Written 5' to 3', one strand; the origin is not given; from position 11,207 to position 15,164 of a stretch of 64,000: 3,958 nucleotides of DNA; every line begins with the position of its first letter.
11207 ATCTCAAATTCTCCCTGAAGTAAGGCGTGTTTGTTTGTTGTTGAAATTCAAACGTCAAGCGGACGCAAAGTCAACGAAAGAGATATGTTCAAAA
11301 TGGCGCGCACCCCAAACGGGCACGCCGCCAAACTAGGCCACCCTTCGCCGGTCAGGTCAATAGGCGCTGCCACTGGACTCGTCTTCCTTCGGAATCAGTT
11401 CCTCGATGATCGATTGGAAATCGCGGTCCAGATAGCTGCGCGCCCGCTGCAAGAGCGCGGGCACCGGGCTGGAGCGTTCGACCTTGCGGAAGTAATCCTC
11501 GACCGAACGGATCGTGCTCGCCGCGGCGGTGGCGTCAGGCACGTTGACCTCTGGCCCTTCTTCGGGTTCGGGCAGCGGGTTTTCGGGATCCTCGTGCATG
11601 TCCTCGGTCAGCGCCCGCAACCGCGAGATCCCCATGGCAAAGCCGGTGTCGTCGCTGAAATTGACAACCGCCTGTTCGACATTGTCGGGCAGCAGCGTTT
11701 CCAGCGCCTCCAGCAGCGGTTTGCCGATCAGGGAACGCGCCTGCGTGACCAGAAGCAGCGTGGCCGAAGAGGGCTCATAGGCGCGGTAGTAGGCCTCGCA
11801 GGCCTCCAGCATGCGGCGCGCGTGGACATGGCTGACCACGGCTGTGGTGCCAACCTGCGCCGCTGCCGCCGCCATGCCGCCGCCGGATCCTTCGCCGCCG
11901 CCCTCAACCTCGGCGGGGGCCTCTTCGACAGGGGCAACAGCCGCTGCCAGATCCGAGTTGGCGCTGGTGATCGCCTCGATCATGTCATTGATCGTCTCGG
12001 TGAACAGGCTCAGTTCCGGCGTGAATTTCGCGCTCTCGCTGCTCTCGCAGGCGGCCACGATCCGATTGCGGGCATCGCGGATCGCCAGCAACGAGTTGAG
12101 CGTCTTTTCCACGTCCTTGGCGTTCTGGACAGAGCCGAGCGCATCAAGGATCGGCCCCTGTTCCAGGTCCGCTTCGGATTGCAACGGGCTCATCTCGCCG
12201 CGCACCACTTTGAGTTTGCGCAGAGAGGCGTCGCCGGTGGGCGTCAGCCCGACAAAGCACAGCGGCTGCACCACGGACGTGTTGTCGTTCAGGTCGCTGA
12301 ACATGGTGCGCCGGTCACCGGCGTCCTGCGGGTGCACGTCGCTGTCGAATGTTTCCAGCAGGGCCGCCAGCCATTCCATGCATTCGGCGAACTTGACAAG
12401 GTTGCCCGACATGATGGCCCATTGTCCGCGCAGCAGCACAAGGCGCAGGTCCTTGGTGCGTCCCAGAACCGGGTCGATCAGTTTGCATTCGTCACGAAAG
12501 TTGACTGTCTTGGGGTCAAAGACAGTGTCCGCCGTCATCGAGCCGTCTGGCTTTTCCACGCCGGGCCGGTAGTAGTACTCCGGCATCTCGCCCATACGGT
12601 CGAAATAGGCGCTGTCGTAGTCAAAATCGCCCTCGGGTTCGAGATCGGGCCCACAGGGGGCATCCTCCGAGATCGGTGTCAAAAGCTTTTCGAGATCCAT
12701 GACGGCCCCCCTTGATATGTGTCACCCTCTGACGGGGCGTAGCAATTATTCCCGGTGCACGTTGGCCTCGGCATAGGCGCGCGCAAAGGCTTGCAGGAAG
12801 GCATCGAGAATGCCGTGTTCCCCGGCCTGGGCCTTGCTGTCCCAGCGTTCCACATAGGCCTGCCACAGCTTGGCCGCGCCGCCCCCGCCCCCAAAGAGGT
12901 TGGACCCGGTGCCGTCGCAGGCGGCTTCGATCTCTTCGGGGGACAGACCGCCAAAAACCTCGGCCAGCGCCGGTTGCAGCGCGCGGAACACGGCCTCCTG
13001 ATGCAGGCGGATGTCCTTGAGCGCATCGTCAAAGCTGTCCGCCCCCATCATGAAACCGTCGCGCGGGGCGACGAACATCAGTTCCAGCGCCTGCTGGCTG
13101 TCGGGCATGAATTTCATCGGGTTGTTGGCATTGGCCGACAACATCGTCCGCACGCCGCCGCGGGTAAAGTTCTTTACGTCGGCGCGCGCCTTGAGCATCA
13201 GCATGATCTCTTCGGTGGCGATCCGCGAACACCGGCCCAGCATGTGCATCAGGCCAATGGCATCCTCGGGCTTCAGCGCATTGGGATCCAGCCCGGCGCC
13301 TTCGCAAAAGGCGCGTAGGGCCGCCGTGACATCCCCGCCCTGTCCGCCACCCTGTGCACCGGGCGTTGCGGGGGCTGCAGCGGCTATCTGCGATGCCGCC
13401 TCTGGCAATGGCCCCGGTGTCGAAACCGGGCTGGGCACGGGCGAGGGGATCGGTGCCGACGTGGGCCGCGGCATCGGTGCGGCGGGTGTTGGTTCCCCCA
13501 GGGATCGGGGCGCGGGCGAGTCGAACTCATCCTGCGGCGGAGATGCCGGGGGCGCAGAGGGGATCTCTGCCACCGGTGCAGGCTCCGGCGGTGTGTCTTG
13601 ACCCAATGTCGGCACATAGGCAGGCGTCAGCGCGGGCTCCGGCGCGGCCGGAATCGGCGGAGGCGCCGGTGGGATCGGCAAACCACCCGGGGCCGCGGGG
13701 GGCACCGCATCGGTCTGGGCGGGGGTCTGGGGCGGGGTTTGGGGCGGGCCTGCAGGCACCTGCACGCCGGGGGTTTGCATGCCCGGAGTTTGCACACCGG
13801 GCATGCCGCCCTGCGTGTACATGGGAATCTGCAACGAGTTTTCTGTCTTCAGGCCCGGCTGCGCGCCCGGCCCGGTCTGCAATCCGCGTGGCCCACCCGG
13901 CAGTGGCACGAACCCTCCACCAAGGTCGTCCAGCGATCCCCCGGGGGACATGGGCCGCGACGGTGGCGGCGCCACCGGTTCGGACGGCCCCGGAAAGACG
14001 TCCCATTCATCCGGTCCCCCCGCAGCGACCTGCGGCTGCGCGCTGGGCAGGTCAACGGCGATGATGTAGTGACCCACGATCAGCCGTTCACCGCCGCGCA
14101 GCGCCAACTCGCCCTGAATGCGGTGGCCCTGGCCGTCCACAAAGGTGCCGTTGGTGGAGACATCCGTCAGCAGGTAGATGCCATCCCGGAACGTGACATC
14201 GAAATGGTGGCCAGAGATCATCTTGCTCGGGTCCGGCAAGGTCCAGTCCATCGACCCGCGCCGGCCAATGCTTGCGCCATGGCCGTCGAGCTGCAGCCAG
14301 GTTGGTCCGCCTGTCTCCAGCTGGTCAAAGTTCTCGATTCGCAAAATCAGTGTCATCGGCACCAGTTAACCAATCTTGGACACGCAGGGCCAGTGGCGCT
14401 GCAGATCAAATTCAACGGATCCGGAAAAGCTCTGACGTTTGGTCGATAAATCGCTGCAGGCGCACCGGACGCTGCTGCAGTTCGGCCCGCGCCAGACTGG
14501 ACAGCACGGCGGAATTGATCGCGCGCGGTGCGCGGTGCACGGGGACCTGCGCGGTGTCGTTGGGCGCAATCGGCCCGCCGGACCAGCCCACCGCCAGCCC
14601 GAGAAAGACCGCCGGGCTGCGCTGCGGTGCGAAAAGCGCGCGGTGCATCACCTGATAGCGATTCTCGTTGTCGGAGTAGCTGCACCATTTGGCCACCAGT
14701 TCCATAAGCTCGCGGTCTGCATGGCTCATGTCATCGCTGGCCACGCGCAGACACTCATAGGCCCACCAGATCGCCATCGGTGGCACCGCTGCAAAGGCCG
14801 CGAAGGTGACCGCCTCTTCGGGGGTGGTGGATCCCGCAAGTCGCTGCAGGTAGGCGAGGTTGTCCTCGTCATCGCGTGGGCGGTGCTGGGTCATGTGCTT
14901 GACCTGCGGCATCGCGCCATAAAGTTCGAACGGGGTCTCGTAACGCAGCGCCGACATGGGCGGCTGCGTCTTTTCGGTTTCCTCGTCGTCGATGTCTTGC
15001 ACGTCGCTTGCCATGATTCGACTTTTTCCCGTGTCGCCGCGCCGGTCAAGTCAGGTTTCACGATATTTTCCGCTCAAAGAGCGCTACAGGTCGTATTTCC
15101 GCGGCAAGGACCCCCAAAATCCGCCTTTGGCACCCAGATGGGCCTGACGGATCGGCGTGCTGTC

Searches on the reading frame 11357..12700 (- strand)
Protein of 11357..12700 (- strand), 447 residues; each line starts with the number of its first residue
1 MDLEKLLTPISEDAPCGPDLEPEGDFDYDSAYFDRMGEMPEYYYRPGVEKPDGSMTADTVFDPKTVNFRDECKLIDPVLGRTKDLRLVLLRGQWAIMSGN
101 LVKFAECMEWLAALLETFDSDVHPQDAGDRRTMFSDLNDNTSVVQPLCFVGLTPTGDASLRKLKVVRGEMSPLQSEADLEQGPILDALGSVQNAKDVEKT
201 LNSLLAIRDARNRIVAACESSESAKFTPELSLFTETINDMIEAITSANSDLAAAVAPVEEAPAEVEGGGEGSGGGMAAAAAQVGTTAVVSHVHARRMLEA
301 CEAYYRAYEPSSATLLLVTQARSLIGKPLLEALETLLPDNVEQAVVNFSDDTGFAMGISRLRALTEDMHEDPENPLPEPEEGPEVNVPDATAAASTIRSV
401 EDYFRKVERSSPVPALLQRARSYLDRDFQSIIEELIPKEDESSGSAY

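Call 81: search_protein_families(library=pfam, proteins=[window:11357-12700:-], max_evalue=0.00001)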
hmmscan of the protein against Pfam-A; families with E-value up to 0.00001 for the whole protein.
window:11357-12700:- (447 aa): 1 family
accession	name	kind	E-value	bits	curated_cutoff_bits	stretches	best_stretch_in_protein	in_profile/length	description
PF06812.17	ImpA_N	-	4.9e-14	52.9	26.9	1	7-138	1-118/119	ImpA, N-terminal, type VI secretion system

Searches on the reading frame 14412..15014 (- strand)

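Call 81: search_protein_families(library=pfam, proteins=[window:14412-15014:-], max_evalue=0.00001)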
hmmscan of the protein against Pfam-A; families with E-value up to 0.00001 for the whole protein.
window:14412-15014:- (200 aa): 1 family
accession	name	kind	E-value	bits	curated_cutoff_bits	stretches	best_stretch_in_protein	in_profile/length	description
PF22011.2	DUF6931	-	2.5e-37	128.6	27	1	55-195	1-143/145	Family of unknown function (DUF6931)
